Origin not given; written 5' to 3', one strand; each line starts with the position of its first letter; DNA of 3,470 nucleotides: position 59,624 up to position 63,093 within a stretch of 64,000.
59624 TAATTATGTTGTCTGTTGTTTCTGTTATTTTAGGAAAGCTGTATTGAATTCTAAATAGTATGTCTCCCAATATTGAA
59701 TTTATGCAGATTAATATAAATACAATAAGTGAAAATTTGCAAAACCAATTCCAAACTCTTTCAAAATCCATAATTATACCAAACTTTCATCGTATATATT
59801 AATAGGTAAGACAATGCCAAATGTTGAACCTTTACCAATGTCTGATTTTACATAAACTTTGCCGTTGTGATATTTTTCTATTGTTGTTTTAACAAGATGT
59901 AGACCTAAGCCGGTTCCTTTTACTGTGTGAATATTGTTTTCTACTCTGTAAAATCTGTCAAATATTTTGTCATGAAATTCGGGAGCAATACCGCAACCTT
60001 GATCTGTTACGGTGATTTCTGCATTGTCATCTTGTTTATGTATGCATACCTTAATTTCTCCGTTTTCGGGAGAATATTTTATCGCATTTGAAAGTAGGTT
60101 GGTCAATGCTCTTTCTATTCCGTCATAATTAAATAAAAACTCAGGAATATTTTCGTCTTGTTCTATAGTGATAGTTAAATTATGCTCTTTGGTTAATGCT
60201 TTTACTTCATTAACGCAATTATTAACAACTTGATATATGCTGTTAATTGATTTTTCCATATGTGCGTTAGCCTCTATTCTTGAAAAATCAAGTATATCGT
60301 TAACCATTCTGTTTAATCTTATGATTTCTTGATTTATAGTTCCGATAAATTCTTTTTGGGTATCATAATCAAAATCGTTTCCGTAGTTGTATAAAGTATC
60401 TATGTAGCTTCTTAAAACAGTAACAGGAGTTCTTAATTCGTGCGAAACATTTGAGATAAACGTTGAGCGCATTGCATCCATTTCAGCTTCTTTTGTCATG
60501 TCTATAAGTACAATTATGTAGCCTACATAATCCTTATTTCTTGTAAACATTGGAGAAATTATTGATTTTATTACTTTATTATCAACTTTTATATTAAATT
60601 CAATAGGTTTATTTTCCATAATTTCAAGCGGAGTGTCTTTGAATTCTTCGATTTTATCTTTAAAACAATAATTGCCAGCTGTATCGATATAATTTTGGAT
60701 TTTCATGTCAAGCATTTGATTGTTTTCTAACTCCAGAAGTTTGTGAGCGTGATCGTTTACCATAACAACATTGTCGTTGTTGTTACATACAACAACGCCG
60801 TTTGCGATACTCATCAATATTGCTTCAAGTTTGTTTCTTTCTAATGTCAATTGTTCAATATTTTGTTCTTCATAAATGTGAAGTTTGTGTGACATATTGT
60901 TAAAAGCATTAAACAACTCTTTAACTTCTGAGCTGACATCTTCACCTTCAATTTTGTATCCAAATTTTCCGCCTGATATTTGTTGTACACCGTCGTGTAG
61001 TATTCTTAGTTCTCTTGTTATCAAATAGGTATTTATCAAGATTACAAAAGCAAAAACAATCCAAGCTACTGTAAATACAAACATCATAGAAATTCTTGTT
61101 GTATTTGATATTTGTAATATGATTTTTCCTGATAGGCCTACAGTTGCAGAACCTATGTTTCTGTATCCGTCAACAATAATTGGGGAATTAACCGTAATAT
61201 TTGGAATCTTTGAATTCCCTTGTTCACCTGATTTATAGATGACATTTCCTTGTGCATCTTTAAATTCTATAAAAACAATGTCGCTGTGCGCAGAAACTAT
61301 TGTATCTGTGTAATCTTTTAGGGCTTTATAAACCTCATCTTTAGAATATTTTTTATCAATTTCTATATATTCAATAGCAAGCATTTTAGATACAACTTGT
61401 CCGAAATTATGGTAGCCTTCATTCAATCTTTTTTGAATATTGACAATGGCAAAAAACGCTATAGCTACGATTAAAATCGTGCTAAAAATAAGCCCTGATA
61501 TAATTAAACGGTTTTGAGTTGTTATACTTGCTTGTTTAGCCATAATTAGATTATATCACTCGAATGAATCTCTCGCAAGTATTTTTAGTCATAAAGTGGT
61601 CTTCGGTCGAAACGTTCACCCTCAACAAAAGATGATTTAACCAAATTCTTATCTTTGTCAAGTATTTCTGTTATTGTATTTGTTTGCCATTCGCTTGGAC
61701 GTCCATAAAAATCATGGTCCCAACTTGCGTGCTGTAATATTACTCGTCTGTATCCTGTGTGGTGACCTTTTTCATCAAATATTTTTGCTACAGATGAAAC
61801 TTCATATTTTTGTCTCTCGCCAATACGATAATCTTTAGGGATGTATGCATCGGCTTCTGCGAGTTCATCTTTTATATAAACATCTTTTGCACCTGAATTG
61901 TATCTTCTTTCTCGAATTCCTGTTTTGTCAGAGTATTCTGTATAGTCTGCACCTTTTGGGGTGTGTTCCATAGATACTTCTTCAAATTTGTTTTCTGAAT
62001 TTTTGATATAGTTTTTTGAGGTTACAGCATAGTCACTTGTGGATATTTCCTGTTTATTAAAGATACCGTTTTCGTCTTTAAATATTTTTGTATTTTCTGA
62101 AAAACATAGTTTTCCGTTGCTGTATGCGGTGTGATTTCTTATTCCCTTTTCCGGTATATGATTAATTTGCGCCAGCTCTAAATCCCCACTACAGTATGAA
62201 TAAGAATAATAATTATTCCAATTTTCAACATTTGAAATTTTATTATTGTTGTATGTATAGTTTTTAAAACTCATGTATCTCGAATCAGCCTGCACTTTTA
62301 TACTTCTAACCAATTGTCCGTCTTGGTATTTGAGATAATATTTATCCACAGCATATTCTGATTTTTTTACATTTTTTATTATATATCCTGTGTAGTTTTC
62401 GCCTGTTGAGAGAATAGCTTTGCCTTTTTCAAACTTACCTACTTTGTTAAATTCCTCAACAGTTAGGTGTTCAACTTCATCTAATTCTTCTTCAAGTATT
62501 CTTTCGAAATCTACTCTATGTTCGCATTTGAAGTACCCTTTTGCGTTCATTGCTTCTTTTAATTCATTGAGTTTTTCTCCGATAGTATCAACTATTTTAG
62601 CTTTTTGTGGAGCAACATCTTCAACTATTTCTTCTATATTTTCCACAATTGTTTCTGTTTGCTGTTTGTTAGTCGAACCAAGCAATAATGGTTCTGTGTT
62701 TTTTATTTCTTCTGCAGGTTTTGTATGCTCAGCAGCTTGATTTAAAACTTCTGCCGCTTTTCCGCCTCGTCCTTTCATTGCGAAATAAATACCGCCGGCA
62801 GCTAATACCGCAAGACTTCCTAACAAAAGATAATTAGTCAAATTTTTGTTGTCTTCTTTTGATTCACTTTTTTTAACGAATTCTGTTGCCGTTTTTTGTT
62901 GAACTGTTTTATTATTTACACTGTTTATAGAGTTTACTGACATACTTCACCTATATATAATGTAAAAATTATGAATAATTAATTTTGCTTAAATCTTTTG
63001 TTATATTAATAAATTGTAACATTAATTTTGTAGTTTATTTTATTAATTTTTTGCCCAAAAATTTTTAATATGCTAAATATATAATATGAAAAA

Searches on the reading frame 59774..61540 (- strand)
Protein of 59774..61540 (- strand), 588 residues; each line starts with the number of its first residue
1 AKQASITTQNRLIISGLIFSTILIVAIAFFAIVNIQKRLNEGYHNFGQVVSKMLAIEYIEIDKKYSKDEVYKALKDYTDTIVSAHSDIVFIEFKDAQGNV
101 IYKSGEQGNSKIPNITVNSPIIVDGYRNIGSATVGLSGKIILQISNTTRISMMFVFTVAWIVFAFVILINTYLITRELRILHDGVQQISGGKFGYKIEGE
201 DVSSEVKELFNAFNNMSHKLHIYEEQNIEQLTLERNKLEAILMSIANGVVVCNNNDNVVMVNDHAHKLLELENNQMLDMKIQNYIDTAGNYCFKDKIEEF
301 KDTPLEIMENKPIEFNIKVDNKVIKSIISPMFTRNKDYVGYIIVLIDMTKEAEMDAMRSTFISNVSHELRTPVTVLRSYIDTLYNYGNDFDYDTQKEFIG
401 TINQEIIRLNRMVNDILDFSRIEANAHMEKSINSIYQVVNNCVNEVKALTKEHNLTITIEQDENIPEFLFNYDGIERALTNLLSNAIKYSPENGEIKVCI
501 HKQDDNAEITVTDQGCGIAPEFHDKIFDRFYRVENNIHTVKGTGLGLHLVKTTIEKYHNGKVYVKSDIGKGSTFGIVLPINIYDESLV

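Call 42: search_protein_families(library=pfam, proteins=[window:59774-61540:-], max_evalue=0.00001)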
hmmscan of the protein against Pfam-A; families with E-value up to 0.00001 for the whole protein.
window:59774-61540:- (588 aa): 4 families
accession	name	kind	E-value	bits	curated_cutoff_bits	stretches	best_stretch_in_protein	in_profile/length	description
PF02518.31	HATPase_c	-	1e-29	103.6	26.4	1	473-580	4-109/111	Histidine kinase-, DNA gyrase B-, and HSP90-like ATPase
PF00512.31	HisKA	-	8.4e-19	67.8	26.9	1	357-424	1-65/66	His Kinase A (phospho-acceptor) domain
PF13426.13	PAS_9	-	1.2e-06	29.1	27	1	247-350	2-103/103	PAS domain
PF00672.30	HAMP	-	2.4e-06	28.2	25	1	173-221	5-52/53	HAMP domain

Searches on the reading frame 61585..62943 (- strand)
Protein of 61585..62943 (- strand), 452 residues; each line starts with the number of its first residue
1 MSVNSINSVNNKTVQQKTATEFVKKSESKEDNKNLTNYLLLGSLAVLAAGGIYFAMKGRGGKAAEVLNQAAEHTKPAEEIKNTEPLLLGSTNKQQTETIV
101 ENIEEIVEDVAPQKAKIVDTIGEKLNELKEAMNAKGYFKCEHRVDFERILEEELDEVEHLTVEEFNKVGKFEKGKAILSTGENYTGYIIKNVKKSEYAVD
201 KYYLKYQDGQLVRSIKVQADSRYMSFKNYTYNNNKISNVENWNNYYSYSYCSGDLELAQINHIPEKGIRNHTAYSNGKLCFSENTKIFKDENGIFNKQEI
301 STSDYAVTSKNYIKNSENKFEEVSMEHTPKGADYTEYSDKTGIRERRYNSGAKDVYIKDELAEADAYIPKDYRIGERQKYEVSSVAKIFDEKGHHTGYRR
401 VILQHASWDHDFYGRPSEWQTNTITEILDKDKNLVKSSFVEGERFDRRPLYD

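Call 108: find_encoding_contigs(protein=window:61585-62943:-, flank=10000, max_places=1)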
Protein window:61585-62943:- (452 aa): 1 contig read that carries it; 1 place shown.
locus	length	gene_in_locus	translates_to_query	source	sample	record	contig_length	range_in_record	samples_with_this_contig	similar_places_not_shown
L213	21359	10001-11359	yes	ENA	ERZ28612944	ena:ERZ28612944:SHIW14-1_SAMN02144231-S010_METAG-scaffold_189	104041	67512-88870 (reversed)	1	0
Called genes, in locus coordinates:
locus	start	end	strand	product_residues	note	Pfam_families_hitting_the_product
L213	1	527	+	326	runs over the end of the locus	PF00953:Glycos_transf_4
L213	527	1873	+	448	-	PF21377:MurD_N (weak), PF21799:MurD-like_N, PF08245:Mur_ligase_M, PF02875:Mur_ligase_C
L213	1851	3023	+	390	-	PF01098:FTSW_RODA_SPOVE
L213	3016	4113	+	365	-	PF03033:Glyco_transf_28, PF04101:Glyco_tran_28_C, PF00201:UDPGT (weak)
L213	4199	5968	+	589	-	-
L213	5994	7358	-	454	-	PF03951:Gln-synt_N, PF00120:Gln-synt_C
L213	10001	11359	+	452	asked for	-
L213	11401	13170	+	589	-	PF00672:HAMP (weak), PF13426:PAS_9 (weak), PF00512:HisKA, PF02518:HATPase_c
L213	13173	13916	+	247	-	-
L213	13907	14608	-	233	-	PF08795:DUF1796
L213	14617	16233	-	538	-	PF13414:TPR_11, PF13432:TPR_16 (weak), PF13414:TPR_11, PF13414:TPR_11, PF14559:TPR_19, PF13414:TPR_11, PF14559:TPR_19, PF13414:TPR_11, +39 more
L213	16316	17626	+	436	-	PF00682:HMGL-like, PF22617:HCS_D2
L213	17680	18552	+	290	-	PF00528:BPD_transp_1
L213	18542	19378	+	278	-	PF00528:BPD_transp_1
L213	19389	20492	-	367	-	PF21033:RMD1-3 (faint), PF24575:TPR_Slam (faint), PF07719:TPR_2 (faint), PF13181:TPR_8 (faint), PF13424:TPR_12 (faint), PF13432:TPR_16 (weak), PF00515:TPR_1 (weak), PF13414:TPR_11 (weak), +7 more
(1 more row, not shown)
